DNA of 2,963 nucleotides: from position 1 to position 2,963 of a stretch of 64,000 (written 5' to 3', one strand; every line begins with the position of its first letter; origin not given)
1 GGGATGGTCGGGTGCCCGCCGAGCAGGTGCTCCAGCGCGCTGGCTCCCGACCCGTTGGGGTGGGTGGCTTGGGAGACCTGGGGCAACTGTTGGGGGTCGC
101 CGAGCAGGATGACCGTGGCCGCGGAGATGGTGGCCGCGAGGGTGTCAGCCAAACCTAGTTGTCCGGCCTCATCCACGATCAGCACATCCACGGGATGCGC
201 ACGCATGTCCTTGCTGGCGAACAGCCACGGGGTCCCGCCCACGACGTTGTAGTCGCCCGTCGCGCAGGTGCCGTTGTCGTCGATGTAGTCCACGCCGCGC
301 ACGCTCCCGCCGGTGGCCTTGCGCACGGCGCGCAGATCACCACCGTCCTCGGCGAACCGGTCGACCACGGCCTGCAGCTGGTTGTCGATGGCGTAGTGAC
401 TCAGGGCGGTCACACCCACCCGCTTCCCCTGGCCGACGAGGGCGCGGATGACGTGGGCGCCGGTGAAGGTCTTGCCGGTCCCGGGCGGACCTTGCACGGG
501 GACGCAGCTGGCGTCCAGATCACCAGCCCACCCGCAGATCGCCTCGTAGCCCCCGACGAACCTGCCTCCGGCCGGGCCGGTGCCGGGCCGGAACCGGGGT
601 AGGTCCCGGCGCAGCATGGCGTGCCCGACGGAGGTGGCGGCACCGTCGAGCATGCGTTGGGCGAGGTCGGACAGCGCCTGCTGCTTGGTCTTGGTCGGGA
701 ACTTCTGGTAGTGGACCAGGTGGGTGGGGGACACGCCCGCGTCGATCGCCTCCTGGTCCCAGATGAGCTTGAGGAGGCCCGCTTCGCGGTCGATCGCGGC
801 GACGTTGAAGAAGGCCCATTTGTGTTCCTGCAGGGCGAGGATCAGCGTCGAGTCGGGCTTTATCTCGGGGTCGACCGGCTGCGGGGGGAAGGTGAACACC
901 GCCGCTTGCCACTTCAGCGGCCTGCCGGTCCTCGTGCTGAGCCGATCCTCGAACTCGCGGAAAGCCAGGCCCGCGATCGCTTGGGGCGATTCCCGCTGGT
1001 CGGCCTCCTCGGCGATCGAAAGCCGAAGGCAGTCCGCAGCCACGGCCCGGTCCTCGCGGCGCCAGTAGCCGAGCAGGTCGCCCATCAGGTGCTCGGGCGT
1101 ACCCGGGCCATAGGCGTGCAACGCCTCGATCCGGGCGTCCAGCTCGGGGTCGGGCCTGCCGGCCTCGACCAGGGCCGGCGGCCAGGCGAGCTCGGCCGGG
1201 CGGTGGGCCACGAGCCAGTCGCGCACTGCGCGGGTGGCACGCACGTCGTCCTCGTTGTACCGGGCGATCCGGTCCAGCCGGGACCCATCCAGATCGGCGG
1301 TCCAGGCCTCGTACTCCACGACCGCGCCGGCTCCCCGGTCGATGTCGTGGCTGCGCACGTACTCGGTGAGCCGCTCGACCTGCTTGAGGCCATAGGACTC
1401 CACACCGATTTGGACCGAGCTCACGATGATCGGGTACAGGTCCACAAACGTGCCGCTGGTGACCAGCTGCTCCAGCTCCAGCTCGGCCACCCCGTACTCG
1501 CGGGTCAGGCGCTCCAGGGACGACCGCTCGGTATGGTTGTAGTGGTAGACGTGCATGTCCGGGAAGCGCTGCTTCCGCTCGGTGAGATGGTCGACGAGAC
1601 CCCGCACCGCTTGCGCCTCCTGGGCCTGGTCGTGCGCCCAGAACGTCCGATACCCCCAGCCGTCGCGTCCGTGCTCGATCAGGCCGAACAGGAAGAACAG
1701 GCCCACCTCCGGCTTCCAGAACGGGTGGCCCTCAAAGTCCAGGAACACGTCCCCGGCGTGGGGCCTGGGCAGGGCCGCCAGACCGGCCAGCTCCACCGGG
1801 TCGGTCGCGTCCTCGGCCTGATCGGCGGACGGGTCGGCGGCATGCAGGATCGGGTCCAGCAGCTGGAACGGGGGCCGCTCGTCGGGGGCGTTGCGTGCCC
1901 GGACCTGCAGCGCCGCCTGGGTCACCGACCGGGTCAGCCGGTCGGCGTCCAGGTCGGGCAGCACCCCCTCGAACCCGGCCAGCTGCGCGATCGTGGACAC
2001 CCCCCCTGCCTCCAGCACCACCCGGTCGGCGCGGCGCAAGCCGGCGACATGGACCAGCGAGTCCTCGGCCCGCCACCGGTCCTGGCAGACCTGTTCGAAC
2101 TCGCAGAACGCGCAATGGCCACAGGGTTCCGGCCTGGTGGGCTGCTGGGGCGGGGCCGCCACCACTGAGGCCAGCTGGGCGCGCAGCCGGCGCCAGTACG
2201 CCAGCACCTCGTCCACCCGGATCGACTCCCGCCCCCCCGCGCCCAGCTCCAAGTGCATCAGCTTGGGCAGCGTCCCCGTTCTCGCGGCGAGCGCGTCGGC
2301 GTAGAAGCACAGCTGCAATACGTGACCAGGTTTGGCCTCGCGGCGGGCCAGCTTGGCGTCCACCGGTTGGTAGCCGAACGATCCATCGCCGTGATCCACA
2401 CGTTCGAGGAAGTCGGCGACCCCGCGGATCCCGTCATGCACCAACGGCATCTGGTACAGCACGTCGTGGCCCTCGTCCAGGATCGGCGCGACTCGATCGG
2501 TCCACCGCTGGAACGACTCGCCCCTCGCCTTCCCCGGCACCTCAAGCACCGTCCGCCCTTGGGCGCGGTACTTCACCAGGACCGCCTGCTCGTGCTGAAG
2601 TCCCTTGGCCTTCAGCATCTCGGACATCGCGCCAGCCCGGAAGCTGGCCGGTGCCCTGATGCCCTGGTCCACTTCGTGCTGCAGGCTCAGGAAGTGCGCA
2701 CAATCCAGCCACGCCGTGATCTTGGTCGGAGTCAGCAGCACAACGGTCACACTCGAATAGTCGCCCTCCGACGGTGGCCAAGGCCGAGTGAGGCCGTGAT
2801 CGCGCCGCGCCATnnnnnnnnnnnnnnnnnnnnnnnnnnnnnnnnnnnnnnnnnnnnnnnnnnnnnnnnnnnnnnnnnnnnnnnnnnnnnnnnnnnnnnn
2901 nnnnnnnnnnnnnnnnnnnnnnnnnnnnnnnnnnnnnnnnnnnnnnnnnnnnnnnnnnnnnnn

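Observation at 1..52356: Two diverged paralogs of a RecB-nuclease/SF1B-helicase (DNA2/Nhi-like) protein about 46 kb apart on opposite strands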

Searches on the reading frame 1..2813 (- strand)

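Call 5: search_protein_families(library=pfam, proteins=[window:1-2813:-], max_evalue=0.01)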
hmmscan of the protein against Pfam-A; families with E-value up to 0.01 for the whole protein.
window:1-2813:- (937 aa): 6 families
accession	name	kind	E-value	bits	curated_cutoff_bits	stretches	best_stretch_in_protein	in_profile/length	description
PF13482.12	RNase_H_2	-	5.8e-21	75.6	22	1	356-535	1-165/165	RNase_H superfamily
PF13086.12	AAA_11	-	9.4e-16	58.8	27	2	856-911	194-251/257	AAA domain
PF13604.12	AAA_30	-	3.8e-12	46.8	27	1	770-915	20-133/191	AAA domain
PF13245.12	AAA_19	-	1.2e-08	35.7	25.1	1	766-913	9-132/134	AAA domain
PF12705.13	PDDEXK_1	-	1.1e-07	32.5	22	1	46-244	51-247/247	PD-(D/E)XK nuclease superfamily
PF01443.25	Viral_helicase1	-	3.4e-06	27.5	21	1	875-919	60-107/228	Viral superfamily 1 RNA helicase core domain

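Call 6: search_protein_families(library=ncbifam, proteins=[window:1-2813:-], max_evalue=0.01)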
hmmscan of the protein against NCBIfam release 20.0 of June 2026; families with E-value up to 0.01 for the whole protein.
window:1-2813:- (937 aa): 8 families
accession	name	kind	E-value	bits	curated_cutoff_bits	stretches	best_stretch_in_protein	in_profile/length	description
TIGR03491.1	TIGR03491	subfamily_domain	5.7e-60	203.6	97.45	1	32-534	6-462/462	TM0106 family RecB-like putative nuclease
NF040671.1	PLuB_AAA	exception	1.5e-13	49.1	999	2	772-818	835-881/1256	PLuB system helicase-like protein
TIGR00376.1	TIGR00376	hypoth_equivalog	1.7e-11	43.3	348.9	1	773-817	179-223/639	IGHMBP2 family helicase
TIGR00372.1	cas4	equivalog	1.6e-07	31.3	65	1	120-244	57-179/180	CRISPR-associated protein Cas4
TIGR01447.1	recD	equivalog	4.5e-07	28.8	310.15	1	868-914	256-305/597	exodeoxyribonuclease V subunit alpha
NF058533.1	antiphage_ProA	equivalog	5.9e-07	27.3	1500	1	874-911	1303-1340/1903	anti-phage protein ProA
NF042953.1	Hhe_antiphage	equivalog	6.1e-05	20.6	2000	0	876-914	1283-1321/1797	DUF4011 domain-containing anti-phage protein Hhe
TIGR01448.2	helicase_RecD2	equivalog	0.00038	18.7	500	1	866-914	400-451/713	SF1B family DNA helicase RecD2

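Call 7: search_protein_families(library=padloc, proteins=[window:1-2813:-], max_evalue=0.01)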
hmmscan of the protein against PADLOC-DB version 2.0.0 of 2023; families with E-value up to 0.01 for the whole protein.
window:1-2813:- (937 aa): 10 families
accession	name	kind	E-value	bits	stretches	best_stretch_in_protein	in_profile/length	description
PDLC03920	MkoA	-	1.8e-15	54.4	2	773-831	636-694/1112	-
PDLC03921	MkoA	-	2.5e-09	33.4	1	773-832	1047-1108/1607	-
PDLC05009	PDC-S37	-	3.4e-09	33.1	2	875-911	938-974/1550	-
PDLC00943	Cas4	-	4.4e-08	31.3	1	120-244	57-179/180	CRISPR-associated protein Cas4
PDLC01250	Cas4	-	4.3e-07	28.4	1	118-244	51-168/168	"CAS-I,CAS-II,CAS-III,CAS-IV,CAS-V,CAS-VI; acquisition_associated"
PDLC00060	DruK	-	1.5e-06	25.8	1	150-254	159-270/347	PD-(D/E)XK nuclease superfamily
PDLC03924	MkoC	-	6.7e-06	22.5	1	871-918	667-714/1136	-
PDLC00059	DruK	-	0.00022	18.5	1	158-250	153-241/326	PD-(D/E)XK nuclease superfamily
PDLC01447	Cas4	-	0.00069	18.1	1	124-245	52-159/161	"CAS-I,CAS-II,CAS-III,CAS-IV,CAS-V,CAS-VI; acquisition_associated"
PDLC00944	Cas4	-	0.005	15.1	0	128-243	64-176/177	Cas4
